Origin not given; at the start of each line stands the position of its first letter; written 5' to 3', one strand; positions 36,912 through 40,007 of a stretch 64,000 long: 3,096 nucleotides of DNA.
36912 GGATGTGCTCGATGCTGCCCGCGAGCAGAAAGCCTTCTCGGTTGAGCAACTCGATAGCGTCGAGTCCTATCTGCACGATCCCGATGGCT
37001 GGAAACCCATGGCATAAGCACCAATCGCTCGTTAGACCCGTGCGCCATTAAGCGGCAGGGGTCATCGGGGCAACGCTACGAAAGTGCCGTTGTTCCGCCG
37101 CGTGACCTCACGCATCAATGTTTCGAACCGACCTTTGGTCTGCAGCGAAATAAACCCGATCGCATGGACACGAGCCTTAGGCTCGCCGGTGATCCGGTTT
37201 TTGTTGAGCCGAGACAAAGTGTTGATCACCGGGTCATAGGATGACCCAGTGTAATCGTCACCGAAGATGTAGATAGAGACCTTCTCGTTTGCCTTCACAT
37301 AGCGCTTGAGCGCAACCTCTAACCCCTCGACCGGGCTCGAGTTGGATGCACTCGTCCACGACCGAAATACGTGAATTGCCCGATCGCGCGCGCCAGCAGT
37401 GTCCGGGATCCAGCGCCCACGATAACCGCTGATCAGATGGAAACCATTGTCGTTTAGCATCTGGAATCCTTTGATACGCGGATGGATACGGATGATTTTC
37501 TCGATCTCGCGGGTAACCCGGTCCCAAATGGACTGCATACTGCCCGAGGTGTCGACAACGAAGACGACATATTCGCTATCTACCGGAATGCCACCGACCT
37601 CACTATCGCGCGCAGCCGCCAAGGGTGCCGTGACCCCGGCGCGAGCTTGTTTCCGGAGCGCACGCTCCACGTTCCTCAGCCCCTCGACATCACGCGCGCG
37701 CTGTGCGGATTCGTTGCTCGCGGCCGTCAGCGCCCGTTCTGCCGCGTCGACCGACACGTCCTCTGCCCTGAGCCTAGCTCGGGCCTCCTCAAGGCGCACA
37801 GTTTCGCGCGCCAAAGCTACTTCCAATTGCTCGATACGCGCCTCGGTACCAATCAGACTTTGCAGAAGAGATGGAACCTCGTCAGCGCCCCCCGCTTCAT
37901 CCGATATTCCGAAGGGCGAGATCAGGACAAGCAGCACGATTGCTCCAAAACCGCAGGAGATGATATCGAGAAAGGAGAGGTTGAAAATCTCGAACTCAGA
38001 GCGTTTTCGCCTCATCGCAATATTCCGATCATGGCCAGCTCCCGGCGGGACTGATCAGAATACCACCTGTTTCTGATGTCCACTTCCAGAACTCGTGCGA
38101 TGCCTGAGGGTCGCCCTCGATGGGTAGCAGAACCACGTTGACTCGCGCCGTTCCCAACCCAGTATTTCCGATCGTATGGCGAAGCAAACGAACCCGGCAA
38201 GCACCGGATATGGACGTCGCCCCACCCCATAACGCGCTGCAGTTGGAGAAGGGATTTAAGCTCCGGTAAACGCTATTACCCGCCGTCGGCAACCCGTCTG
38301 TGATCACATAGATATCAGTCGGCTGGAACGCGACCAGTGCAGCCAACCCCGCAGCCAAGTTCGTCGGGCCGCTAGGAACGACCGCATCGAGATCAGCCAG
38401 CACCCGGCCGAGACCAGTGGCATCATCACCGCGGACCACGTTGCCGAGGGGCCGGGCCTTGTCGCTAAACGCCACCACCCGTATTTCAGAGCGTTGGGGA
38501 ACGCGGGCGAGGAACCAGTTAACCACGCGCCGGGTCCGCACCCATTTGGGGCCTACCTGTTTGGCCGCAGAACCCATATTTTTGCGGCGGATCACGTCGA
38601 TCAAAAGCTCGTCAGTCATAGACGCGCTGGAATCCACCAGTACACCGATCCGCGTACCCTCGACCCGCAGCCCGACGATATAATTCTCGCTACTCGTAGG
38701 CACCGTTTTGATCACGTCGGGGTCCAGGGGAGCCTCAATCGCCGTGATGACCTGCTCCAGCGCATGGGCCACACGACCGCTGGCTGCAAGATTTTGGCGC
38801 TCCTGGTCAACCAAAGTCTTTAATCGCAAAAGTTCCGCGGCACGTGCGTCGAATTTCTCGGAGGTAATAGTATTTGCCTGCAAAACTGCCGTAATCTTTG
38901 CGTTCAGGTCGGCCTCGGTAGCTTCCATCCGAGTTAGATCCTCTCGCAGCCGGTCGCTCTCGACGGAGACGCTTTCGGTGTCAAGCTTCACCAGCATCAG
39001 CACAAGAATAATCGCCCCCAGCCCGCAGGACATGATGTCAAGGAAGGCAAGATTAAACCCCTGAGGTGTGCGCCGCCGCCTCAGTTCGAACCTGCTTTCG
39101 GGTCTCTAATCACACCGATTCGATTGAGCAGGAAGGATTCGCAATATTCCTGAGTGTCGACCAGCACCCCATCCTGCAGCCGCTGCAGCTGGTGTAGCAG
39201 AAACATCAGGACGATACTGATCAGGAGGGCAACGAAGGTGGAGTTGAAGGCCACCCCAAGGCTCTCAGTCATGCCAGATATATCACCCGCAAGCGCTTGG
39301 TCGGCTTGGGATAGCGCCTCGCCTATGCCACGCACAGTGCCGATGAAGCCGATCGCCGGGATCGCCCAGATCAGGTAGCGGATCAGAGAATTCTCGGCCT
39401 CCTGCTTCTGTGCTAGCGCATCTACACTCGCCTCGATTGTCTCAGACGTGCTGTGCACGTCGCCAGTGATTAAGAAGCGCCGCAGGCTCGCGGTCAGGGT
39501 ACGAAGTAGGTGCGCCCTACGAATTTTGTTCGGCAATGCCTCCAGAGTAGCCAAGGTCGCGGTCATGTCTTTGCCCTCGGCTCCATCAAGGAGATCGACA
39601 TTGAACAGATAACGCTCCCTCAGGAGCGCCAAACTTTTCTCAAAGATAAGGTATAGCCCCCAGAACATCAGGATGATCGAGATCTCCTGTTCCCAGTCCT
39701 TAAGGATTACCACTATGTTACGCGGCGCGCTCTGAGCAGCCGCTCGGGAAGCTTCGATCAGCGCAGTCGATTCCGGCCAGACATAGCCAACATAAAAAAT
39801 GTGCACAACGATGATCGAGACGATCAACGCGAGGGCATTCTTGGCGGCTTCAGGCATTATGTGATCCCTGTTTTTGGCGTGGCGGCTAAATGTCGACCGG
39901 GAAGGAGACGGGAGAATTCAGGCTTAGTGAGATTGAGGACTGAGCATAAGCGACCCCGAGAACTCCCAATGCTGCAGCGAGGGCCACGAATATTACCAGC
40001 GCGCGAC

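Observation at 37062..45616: Candidate undescribed PMF-driven envelope system: MotA/ExbB channel, two ExbD-anchored vWA proteins, a PEGA/FGE-sulfatase protein, and TPR, lipoprotein and secreted partners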

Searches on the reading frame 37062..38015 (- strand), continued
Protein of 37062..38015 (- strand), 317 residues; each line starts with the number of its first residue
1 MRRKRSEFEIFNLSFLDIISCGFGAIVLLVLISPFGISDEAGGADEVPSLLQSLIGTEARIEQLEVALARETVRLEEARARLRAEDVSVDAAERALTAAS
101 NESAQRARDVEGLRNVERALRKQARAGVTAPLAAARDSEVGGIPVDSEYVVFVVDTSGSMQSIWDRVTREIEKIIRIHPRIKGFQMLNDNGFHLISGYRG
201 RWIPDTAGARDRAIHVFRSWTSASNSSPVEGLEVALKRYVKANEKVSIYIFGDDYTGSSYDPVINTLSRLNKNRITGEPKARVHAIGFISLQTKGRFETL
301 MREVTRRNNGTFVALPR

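Call 66: fold_search(model_id=the predicted structure, library=pdb)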
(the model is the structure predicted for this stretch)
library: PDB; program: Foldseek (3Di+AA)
matches with E <= 10: 1019; with E <= 0.001: 104
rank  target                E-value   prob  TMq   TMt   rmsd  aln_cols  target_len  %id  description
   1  9rt4_C1               2.7e-07  1.00  0.39  0.43   3.8       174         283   15  NetF - ANTXR2 local refinement focused (released 2026-02-18)
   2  9c4f_I                4.1e-07  1.00  0.42  0.66   4.1       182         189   15  Infectious B19V capsid (released 2024-10-16)
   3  8ft6                  7.7e-07  1.00  0.38  0.47   4.0       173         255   16  The von Willebrand factor A domain of human capillary morphogenesis gene II, flexibly fused to the 1TEL crystallization  (released 2023-03-22)
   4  6fpy_B                9.8e-07  1.00  0.43  0.24   4.7       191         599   15  Inter-alpha-inhibitor heavy chain 1, wild type (released 2019-02-27)
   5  9rt2_C1               1.1e-06  1.00  0.38  0.42   4.4       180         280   14  NetF - ANTXR2 structure (C4) (released 2026-02-18)
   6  6fpz_A                1.3e-06  1.00  0.43  0.24   4.6       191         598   15  Inter-alpha-inhibitor heavy chain 1, D298A (released 2019-02-27)
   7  6fpy_A                1.3e-06  1.00  0.43  0.24   4.6       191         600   15  Inter-alpha-inhibitor heavy chain 1, wild type (released 2019-02-27)
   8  4fx5                  1.4e-06  1.00  0.43  0.33   3.4       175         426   12  von Willebrand factor type A from Catenulispora acidiphila (released 2012-07-18)
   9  1t6b_Y                2.2e-06  1.00  0.40  0.69   3.7       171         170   15  Crystal structure of B. anthracis Protective Antigen complexed with human Anthrax toxin receptor (released 2004-07-20)
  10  8zmn                  2.5e-06  1.00  0.38  0.61   4.6       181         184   18  Crystal structure of ANTXR1 (released 2024-06-26)
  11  8fz4_A                3.2e-06  1.00  0.39  0.66   3.9       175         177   15  The von Willebrand factor A domain of Anthrax toxin receptor 2 (released 2023-03-01)
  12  1shu                  4.0e-06  1.00  0.39  0.65   3.8       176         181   14  Crystal Structure of the von Willebrand factor A domain of human capillary morphogenesis protein 2: an anthrax toxin rec (released 2004-04-13)
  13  7mix_D                4.3e-06  1.00  0.41  0.15   3.7       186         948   14  Human N-type voltage-gated calcium channel Cav2.2 in the presence of ziconotide at 3.0 Angstrom resolution (released 2021-07-07)
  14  8ft8                  4.3e-06  1.00  0.38  0.46   4.5       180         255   16  The von Willebrand factor A domain of human capillary morphogenesis gene II, flexibly fused to the 1TEL crystallization  (released 2023-03-01)
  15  7n1o                  4.9e-06  1.00  0.37  0.45   4.6       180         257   14  The von Willebrand factor A domain of human capillary morphogenesis gene II, flexibly fused to the 1TEL crystallization  (released 2021-06-09)
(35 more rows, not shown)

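Call 71: find_encoding_contigs(protein=P0138, flank=10000, max_places=2)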
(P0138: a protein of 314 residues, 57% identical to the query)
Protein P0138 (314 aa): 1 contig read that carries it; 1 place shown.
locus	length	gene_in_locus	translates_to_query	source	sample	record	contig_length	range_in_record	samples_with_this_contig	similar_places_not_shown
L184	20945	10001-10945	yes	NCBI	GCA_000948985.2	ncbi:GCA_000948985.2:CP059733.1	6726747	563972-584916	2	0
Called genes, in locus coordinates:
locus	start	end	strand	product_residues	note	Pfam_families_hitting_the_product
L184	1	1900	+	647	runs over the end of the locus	PF02028:BCCT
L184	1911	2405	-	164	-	PF22381:Staph_reg_Sar_Rot, PF01047:MarR, PF01978:TrmB (weak), PF12802:MarR_2, PF13463:HTH_27 (weak), PF13412:HTH_24 (weak)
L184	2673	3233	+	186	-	-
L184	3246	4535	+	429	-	-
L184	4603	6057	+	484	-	-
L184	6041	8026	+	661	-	PF13620:CarboxypepD_reg (faint), PF08308:PEGA, PF03781:FGE-sulfatase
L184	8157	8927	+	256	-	PF01618:MotA_ExbB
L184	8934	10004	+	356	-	PF13519:VWA_2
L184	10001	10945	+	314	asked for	-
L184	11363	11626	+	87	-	PF08845:SymE_toxin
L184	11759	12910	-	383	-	PF02661:Fic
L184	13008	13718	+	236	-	-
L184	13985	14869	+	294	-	PF12796:Ank_2 (faint)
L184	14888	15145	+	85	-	-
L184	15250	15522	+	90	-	-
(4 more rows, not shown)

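Call 99: search_dna_similar(query=window:37062-38015:-, collection=plasmids, mode=protein, max_rows=15)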
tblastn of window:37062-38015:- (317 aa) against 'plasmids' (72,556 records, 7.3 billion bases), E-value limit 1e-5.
No match.

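Call 100: search_dna_similar(query=window:37062-38015:-, collection=phages, mode=protein, max_rows=10)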
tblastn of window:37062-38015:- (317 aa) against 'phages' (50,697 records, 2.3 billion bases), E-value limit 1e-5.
No match.

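Call 101: search_protein_representatives(alignment_id=A6)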
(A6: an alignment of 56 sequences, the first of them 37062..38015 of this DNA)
Query: 56 sequences, 314 profile positions. Proteins with E-value up to 0.001 (for the whole library): 2940; up to 1e-10: 908; up to 1e-30: 307. The best 150 are listed.
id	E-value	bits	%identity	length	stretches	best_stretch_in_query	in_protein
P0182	9.5e-140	481.8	-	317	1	1-311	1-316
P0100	1.7e-138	477.7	-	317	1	1-313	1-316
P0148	3.0e-127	440.7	-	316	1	2-313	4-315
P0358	1.7e-123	428.4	-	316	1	1-313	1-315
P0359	3.3e-121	420.9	-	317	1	1-312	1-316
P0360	8.3e-114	396.6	-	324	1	1-313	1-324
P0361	6.4e-112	390.4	-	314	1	1-312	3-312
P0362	2.9e-111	388.2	-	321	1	1-313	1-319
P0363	6.1e-111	387.2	-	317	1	1-312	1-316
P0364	9.1e-110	383.3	-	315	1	1-311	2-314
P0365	3.7e-109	381.3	-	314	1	1-313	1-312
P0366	1.8e-107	375.8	-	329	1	1-313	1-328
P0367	1.2e-106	373.0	-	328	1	1-312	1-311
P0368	1.3e-106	373.0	-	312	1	4-312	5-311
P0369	2.3e-106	372.1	-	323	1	1-312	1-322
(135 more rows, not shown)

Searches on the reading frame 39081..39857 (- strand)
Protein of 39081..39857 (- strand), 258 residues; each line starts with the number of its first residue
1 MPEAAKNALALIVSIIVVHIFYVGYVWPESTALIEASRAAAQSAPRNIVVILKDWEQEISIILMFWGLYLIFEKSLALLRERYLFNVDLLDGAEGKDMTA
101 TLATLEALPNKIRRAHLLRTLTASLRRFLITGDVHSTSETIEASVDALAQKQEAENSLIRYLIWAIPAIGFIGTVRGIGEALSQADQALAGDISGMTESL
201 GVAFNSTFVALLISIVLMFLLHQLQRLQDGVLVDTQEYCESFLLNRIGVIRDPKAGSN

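Call 3: search_protein_families(library=pfam, proteins=[window:39081-39857:-], max_evalue=0.1)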
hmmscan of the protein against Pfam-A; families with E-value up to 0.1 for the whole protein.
window:39081-39857:- (258 aa): 2 families
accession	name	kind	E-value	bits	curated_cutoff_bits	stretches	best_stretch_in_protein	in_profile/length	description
PF01618.21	MotA_ExbB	-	1.4e-13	51.2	22.9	1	130-231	20-121/127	MotA/TolQ/ExbB proton channel family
PF06179.17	Med22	-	0.0018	19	26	1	112-159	49-96/105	Surfeit locus protein 5 subunit 22 of Mediator complex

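Call 4: search_protein_families(library=ncbifam, proteins=[window:39081-39857:-], max_evalue=0.1)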
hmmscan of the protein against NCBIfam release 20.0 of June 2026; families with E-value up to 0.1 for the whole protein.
window:39081-39857:- (258 aa): 3 families
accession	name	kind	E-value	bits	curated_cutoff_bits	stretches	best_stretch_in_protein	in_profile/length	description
TIGR03818.1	MotA1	equivalog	0.0014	17.9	303.8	1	108-214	113-216/282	flagellar motor stator protein MotA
NF033917.0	antiphage_ZorA_4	subfamily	0.0083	15.1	500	1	170-224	74-128/413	anti-phage ZorAB system protein ZorA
TIGR02805.1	exbB2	equivalog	0.014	15.5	135.35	1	146-226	45-125/138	TonB-system energizer ExbB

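Call 5: search_protein_families(library=padloc, proteins=[window:39081-39857:-], max_evalue=0.1)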
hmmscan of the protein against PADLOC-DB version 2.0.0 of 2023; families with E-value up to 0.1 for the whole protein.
window:39081-39857:- (258 aa): 2 families
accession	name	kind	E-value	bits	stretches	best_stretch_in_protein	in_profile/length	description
PDLC00635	ZorA2|ZorA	-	0.0022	15.1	1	155-237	42-125/505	MotA/ExbB/TolQ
PDLC00596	ZorA1|ZorA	-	0.036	10.8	1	157-249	156-252/583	MotA/ExbB/TolQ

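Call 7: find_related_loci(query=window:39081-39857:-, collection=genome_contigs, flank=10000)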
Query window:39081-39857:- (258 aa) in genome_contigs; peptide patterns used: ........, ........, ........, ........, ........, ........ (x = any residue, [..] = any of these).
172 stretches matched a pattern; 57 encode a relative of the query (tblastn E <= 1e-3); 57 distinct loci.
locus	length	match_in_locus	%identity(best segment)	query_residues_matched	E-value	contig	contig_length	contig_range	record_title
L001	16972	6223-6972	87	1-250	2e-146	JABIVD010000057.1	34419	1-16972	MAG: Rhodospirillaceae bacterium isolate SI072_bin63 k141_2030284, whole genome shotgun sequence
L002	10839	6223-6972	87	1-250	2e-146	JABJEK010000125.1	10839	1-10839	MAG: Rhodospirillaceae bacterium isolate SI074_bin10 k141_2248474, whole genome shotgun sequence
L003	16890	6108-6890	86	1-258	1e-145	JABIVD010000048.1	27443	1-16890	MAG: Rhodospirillaceae bacterium isolate SI072_bin63 k141_2031828, whole genome shotgun sequence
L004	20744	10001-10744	88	1-247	9e-145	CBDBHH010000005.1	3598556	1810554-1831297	MAG: Alphaproteobacteria bacterium isolate bcc394d7-c654-44df-b0f3-7ba1a8824e42 genome assembly, contig: contig_5, whole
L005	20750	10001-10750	86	1-250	2e-141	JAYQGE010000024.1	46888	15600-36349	MAG: Rhodospirillaceae bacterium isolate SD9007_COM_concoct_bins.tsv.127_sub NODE_388_length_46888_cov_17.175005, whole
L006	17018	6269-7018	86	1-250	2e-140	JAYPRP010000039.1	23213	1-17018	MAG: Rhodospirillaceae bacterium isolate SD3107_S37.maxbin.038_sub NODE_487_length_23213_cov_8.19999, whole genome shotg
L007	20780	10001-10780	85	1-258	3e-140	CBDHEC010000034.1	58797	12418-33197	MAG: Alphaproteobacteria bacterium isolate 1c81f69c-037a-4853-b6df-20dfcc48d13e genome assembly, contig: contig_34, whol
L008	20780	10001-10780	85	1-258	2e-138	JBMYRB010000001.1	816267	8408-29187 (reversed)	MAG: Alphaproteobacteria bacterium isolate ME_XS_2303_bin_7 ME_XS_2303_bin_7_0, whole genome shotgun sequence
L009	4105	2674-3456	79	1-251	2e-131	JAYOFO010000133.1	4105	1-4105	MAG: Rhodospirillaceae bacterium isolate 139551_S153_metabat_bins_2.tsv.032 NODE_21751_length_4105_cov_34.429877, whole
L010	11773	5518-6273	75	1-250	2e-126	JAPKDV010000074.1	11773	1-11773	MAG: Alphaproteobacteria bacterium isolate ANT-99 NODE_5125_length_11773_cov_7.077061, whole genome shotgun sequence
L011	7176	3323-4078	75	1-250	6e-125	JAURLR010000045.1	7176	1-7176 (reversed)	MAG: Alphaproteobacteria bacterium isolate SFB_Oligo_Co_136 k141_641279, whole genome shotgun sequence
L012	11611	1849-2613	73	1-250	4e-123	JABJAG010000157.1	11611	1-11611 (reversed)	MAG: Alphaproteobacteria bacterium isolate SI073_bin183 k141_1747302, whole genome shotgun sequence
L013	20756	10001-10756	74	1-250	3e-119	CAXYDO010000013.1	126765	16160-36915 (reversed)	MAG: uncultured Alphaproteobacteria bacterium isolate FRAM_RAS_F4_11_2016-MAG_9 genome assembly, contig: FRAM_RAS_F4_11_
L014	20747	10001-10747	75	1-247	2e-118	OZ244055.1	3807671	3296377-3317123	MAG: Alphaproteobacteria bacterium isolate 704cdb66-9897-4ec8-b8cd-f14a69034c9a genome assembly, chromosome: 1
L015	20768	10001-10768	73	1-250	9e-118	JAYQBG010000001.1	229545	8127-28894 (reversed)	MAG: Alphaproteobacteria bacterium isolate 139585_S186_metabat_bins_2.tsv.014 NODE_9_length_229545_cov_7.494662, whole g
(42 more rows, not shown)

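Call 82: search_solved_structures(query=A9, max_evalue=1, show_alignments=4)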
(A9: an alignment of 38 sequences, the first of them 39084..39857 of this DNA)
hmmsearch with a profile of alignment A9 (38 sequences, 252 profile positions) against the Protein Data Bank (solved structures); distinct sequences matched with E-value up to 1: 3.
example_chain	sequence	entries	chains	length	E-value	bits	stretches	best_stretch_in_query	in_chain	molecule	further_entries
6ysl_G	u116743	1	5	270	0.081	15.3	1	65-223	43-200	Motility protein A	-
9ww9_F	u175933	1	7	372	0.27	13.6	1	49-139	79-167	Capsid protein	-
9s1g_A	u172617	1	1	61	0.86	12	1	94-132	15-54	DBL6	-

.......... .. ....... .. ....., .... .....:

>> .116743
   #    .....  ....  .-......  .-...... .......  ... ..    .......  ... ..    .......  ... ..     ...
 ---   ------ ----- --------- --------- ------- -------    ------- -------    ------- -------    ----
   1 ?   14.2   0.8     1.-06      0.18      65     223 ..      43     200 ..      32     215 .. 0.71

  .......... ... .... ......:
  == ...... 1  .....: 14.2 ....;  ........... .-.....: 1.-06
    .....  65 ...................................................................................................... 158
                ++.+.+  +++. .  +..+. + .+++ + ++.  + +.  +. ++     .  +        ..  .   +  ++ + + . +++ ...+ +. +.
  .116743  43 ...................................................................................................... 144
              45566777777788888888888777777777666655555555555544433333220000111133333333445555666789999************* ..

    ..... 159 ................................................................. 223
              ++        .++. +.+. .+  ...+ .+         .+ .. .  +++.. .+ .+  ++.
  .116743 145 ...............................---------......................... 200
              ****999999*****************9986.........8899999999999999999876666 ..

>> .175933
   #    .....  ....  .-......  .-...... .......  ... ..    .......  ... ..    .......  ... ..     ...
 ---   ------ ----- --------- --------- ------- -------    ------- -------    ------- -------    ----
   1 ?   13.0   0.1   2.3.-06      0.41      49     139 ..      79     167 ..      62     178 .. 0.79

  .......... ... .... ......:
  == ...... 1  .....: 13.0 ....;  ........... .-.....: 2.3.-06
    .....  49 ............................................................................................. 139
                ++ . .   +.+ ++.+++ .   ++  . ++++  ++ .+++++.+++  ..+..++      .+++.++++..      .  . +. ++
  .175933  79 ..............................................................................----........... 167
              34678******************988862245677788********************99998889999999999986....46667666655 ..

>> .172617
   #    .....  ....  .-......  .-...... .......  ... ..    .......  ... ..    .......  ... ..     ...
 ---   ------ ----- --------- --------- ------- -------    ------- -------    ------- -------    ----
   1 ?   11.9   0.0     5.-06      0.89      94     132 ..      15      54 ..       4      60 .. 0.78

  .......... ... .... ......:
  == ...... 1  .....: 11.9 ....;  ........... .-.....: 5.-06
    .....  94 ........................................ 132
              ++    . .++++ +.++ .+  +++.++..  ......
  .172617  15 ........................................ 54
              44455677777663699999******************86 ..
